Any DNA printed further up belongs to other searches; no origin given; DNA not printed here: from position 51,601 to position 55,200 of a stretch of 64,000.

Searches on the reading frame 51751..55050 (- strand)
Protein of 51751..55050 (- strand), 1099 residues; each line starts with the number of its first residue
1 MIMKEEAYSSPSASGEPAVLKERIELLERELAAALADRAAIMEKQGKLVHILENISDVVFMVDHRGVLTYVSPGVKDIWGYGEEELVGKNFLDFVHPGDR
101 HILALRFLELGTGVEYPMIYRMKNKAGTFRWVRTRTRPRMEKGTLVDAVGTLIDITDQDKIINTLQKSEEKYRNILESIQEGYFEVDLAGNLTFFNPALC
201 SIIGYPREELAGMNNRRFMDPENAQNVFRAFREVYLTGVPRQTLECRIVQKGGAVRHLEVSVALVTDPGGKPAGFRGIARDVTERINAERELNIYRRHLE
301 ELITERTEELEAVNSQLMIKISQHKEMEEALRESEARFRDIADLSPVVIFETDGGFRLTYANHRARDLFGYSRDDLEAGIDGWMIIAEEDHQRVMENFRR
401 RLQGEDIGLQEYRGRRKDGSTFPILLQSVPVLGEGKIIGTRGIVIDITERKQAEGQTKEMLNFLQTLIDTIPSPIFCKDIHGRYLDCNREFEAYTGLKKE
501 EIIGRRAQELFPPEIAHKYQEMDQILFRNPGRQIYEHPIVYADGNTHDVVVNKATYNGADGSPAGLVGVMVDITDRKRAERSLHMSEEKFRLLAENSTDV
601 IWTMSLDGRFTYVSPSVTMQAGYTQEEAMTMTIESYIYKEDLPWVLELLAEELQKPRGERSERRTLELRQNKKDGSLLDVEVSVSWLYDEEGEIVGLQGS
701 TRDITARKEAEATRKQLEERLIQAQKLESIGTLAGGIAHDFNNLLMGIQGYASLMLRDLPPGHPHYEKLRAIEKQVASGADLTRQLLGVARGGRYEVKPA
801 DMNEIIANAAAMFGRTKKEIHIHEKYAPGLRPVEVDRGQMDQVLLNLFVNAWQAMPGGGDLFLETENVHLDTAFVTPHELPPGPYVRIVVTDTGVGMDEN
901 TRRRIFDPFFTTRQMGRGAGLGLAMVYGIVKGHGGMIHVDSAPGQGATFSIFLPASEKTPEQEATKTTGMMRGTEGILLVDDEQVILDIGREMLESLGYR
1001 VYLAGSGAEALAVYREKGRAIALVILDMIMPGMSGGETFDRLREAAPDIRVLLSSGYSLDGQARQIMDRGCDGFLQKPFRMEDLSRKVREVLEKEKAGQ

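Call 70: search_protein_families(library=pfam, proteins=[window:51751-55050:-], max_evalue=0.00001)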
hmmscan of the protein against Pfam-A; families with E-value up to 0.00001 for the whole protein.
window:51751-55050:- (1099 aa): 10 families
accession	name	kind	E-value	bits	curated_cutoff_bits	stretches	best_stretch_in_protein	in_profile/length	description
PF00989.32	PAS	-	9.6e-71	235.4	22.6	5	170-282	1-113/113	PAS fold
PF08448.16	PAS_4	-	1.3e-60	202.8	23.1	4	469-578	2-110/110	PAS fold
PF13426.13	PAS_9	-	6.6e-60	200.2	27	5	348-449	3-103/103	PAS domain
PF08447.18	PAS_3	-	1.1e-52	176.7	25.6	4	69-151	2-88/89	PAS fold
PF13188.13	PAS_8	-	9.4e-35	117.8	21.8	3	336-398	1-61/65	PAS domain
PF00072.30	Response_reg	-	4e-22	78.9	30.2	1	977-1088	1-110/111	Response regulator receiver domain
PF02518.31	HATPase_c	-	1.5e-21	77.3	26.4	1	836-956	2-110/111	Histidine kinase-, DNA gyrase B-, and HSP90-like ATPase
PF14598.12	PAS_11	-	8.4e-10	39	25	0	80-139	26-86/109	PAS domain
PF24820.1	Diguanyl_cycl_sensor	-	1.6e-06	28.4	28.1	0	648-695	56-104/109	Diguanylate cyclase-like sensor domain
PF00512.31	HisKA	-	3.5e-06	27.4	26.9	0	731-791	3-62/66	His Kinase A (phospho-acceptor) domain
